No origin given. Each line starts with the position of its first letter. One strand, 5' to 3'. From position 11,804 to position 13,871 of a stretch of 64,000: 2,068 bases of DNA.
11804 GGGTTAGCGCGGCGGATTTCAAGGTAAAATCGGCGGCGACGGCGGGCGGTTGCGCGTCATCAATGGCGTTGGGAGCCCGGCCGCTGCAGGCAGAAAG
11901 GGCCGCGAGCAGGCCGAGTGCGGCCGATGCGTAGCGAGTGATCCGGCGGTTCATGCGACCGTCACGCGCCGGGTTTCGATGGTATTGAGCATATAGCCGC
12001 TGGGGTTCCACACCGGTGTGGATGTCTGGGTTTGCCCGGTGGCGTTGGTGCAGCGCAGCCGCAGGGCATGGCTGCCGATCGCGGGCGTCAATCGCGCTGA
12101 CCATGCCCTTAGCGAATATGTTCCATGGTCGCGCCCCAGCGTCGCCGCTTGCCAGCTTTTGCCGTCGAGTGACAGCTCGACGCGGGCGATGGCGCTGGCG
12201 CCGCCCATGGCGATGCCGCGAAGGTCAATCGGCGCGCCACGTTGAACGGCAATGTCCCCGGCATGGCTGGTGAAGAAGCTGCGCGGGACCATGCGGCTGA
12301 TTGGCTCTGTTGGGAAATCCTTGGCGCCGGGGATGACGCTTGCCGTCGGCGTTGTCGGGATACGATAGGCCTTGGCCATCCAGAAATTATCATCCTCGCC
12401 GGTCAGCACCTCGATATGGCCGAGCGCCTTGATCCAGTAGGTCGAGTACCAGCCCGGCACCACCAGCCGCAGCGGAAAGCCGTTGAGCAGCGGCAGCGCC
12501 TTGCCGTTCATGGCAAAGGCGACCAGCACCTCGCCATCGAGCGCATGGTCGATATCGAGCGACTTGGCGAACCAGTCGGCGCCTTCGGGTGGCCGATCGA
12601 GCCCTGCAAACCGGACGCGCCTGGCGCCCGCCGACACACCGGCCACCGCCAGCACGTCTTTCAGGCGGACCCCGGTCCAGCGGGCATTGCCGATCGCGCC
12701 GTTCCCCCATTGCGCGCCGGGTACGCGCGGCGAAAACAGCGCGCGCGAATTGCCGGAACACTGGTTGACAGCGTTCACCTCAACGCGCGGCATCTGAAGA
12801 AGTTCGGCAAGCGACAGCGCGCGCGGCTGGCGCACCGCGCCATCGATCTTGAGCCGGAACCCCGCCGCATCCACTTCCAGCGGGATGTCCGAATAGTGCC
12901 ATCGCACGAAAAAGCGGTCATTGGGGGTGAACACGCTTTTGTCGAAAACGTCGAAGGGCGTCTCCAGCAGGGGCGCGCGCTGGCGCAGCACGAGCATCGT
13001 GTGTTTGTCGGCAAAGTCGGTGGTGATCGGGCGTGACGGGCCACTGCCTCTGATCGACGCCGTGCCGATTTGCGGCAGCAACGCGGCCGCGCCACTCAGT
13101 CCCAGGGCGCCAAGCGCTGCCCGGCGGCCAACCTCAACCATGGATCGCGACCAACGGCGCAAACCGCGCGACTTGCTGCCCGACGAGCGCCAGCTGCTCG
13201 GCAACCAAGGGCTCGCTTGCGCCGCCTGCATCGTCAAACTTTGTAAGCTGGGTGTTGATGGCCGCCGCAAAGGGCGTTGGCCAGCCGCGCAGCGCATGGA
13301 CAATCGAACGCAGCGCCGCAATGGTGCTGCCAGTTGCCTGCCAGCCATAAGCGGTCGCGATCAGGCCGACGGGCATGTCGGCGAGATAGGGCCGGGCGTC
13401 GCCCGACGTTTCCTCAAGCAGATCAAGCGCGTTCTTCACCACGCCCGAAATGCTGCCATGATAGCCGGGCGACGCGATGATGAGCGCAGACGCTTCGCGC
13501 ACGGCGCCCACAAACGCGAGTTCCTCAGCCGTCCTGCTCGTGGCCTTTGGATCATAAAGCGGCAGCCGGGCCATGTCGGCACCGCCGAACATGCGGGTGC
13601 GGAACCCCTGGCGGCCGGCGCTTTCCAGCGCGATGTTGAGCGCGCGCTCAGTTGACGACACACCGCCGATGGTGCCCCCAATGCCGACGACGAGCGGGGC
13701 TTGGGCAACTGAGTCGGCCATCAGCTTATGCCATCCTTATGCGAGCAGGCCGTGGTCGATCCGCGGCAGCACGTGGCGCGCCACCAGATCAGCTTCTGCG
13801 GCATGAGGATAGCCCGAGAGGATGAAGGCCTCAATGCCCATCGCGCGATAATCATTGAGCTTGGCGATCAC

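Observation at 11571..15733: Five-gene coupled operon fusing an SsuD/SmoC-type desulfonation set (AKR, monooxygenase, FMN reductase) with SorAB-like sulfite dehydrogenase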

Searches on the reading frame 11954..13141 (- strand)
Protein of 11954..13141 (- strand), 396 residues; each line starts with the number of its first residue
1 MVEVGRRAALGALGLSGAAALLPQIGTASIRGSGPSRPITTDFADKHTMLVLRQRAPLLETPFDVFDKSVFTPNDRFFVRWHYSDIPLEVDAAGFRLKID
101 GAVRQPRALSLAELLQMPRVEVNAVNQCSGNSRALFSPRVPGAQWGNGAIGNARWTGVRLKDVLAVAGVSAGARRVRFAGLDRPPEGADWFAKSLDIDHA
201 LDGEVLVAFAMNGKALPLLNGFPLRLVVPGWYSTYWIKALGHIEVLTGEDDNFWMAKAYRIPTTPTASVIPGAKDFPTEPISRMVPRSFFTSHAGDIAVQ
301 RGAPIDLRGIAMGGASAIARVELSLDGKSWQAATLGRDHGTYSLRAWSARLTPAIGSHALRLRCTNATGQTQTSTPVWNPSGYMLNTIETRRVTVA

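Call 5: search_protein_families(library=ncbifam, proteins=[window:11954-13141:-], max_evalue=0.00001)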
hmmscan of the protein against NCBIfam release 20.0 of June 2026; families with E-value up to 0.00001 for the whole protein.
window:11954-13141:- (396 aa): 4 families
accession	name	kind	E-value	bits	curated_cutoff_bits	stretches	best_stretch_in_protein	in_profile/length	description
NF052245.1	SorA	equivalog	4.2e-146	486.7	600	1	37-395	37-396/396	SorA family sulfite dehydrogenase catalytic subunit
NF052247.1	SorT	equivalog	1.4e-54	185.4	570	1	31-395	26-385/387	SorT family sulfite dehydrogenase catalytic subunit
TIGR04555.1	sulfite_DH_soxC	equivalog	1.8e-42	145.7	420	1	60-374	77-375/408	sulfite dehydrogenase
NF003767.0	PRK05363.1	equivalog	6.9e-12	45.3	207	1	155-258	145-258/320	protein-methionine-sulfoxide reductase catalytic subunit MsrP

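Call 6: search_protein_families(library=pfam, proteins=[window:11954-13141:-], max_evalue=0.001)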
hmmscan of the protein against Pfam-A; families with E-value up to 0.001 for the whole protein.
window:11954-13141:- (396 aa): 2 families
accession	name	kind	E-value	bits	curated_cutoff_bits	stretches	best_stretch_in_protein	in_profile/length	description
PF00174.25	Oxidored_molyb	-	2.2e-54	184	24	1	85-254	3-169/169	Oxidoreductase molybdopterin binding domain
PF03404.22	Mo-co_dimer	-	6.3e-05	23.5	22.7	1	297-386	20-128/138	Mo-co oxidoreductase dimerisation domain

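Call 11: search_solved_structures(query=window:11954-13141:-, max_evalue=0.00001, show_alignments=1)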
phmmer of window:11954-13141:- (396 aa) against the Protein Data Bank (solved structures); distinct sequences matched with E-value up to 0.00001: 21.
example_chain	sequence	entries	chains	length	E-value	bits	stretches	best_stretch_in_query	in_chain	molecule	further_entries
2blf_A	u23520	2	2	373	1e-108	367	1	36-395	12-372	Sulfite:cytochrome c oxidoreductase subunit A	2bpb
2c9x_A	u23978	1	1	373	3.8e-108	365.1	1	36-395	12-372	SULFITE:CYTOCHROME C OXIDOREDUCTASE SUBUNIT A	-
2ca3_A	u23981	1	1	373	6.6e-108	364.4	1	36-395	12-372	SULFITE:CYTOCHROME C OXIDOREDUCTASE SUBUNIT A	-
2ca4_A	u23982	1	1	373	2.9e-107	362.2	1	36-395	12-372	SULFITE:CYTOCHROME C OXIDOREDUCTASE SUBUNIT A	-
6y0k_AAA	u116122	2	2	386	8.3e-47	163.2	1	48-396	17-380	Putaitve sulfite oxidase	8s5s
2a9d_A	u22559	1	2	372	5.9e-39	137.3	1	47-392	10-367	Sulfite Oxidase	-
1sox_A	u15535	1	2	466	1.4e-38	136.1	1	46-392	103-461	SULFITE OXIDASE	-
2a99_A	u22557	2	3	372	1.7e-38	135.8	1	47-392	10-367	Sulfite Oxidase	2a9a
2a9b_A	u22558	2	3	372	4.9e-38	134.3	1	47-392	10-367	Sulfite Oxidase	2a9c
3hc2_A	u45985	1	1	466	5.2e-38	134.2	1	46-392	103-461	sulfite oxidase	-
3r19_A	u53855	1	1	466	1.2e-37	133.1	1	46-388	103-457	Sulfite oxidase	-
3r18_A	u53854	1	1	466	1.6e-37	132.6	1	46-392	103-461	Sulfite oxidase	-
3hbq_A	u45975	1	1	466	3.8e-37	131.4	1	46-392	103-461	Sulphite oxide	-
3hbg_A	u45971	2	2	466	4.8e-37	131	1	46-392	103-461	Sulfite Oxidase mutant C185S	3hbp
4pw3_A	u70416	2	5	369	4.6e-36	127.8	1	50-386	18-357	Putative sulfite oxidase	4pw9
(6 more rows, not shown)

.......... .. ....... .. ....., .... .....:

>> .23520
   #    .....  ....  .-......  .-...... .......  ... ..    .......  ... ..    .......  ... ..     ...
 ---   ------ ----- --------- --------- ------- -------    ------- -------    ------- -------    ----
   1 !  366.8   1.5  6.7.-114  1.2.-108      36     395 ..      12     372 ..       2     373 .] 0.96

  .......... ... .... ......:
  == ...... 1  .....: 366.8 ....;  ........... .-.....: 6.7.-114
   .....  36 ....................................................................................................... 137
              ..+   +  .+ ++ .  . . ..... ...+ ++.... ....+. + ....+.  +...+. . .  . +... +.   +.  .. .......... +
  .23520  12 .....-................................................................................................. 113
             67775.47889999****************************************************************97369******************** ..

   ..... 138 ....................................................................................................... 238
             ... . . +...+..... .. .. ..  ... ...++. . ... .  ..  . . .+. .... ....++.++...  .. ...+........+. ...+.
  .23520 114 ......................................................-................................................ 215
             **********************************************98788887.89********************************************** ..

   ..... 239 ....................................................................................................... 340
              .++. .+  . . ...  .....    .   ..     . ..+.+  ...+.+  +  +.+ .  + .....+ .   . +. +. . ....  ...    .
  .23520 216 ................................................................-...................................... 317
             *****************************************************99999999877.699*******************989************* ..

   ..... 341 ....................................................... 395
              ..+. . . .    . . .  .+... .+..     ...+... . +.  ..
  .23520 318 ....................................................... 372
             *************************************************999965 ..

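Call 61: find_encoding_contigs(protein=window:11954-13141:-, flank=3000, max_places=4)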
Protein window:11954-13141:- (396 aa): 1 contig read that carries it; 1 place shown.
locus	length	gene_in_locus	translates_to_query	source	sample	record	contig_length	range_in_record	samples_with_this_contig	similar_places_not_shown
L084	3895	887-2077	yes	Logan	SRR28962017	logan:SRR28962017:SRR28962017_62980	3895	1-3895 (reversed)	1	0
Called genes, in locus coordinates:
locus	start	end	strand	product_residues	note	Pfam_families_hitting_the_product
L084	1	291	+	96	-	?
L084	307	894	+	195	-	PF03358:FMN_red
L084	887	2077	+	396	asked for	PF00174:Oxidored_molyb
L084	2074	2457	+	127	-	-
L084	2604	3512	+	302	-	PF00165:HTH_AraC (weak), PF12833:HTH_18, PF00165:HTH_AraC (weak)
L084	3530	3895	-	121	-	?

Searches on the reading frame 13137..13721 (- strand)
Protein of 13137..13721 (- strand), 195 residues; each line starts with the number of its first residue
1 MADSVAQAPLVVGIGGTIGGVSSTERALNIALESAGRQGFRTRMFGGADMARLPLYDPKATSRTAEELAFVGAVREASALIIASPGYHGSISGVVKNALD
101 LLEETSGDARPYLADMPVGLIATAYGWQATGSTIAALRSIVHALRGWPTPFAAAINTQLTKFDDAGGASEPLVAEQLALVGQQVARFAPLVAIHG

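Call 5: search_protein_families(library=ncbifam, proteins=[window:13137-13721:-], max_evalue=0.00001)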
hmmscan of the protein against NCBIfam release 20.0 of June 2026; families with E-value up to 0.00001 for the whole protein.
window:13137-13721:- (195 aa): 3 families
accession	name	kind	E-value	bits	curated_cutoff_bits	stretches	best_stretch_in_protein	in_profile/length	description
TIGR03567.1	FMN_reduc_SsuE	equivalog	1.4e-07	31.6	164.05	1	11-107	2-96/171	NADPH-dependent FMN reductase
TIGR03566.1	FMN_reduc_MsuE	equivalog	2.1e-07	30.9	212.5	1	11-123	2-109/174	FMN reductase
TIGR02690.1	resist_ArsH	equivalog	4.9e-06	25.8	292.25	1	39-189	57-201/219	arsenical resistance protein ArsH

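Call 6: search_protein_families(library=pfam, proteins=[window:13137-13721:-], max_evalue=0.001)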
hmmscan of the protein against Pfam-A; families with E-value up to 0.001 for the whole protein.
window:13137-13721:- (195 aa): 1 family
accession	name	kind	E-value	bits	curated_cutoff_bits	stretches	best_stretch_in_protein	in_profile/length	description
PF03358.20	FMN_red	-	2.6e-20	73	24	1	11-155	3-147/152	NADPH-dependent FMN reductase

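Call 9: search_solved_structures(query=window:13137-13721:-, max_evalue=0.001, show_alignments=1)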
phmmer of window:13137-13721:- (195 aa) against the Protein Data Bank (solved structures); distinct sequences matched with E-value up to 0.001: 13.
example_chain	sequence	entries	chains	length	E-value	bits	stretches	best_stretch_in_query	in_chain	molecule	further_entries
7f76_A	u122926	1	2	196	8.2e-08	35.5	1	51-140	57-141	FMN-dependent NADPH-quinone reductase (azoR)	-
7bx9_A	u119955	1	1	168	2.8e-07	33.8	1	37-144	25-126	Azoreductase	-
1nni_1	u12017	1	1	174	5.1e-05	26.4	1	70-143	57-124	hypothetical protein yhda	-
3gfr_A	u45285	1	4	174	5.5e-05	26.3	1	70-142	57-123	FMN-dependent NADPH-azoreductase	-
2gsw_A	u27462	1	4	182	5.6e-05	26.3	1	70-143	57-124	yhdA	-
3gfs_A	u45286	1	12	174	6.8e-05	26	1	70-142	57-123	FMN-dependent NADPH-azoreductase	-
3gfq_A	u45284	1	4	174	9.6e-05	25.5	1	70-141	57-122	FMN-dependent NADPH-azoreductase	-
1rtt_A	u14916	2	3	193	0.00018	24.6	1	11-139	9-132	conserved hypothetical protein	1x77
3s2y_A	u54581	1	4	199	0.00035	23.7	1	63-128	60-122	Chromate reductase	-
4hs4_A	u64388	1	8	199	0.00035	23.7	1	63-128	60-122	Chromate reductase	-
4h6p_A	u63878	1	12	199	0.00043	23.4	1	63-128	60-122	Chromate reductase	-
7qw4_A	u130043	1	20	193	0.00046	23.3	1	9-113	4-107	NADPH-dependent FMN reductase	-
2fzv_A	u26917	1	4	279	0.00047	23.3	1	31-194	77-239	putative arsenical resistance protein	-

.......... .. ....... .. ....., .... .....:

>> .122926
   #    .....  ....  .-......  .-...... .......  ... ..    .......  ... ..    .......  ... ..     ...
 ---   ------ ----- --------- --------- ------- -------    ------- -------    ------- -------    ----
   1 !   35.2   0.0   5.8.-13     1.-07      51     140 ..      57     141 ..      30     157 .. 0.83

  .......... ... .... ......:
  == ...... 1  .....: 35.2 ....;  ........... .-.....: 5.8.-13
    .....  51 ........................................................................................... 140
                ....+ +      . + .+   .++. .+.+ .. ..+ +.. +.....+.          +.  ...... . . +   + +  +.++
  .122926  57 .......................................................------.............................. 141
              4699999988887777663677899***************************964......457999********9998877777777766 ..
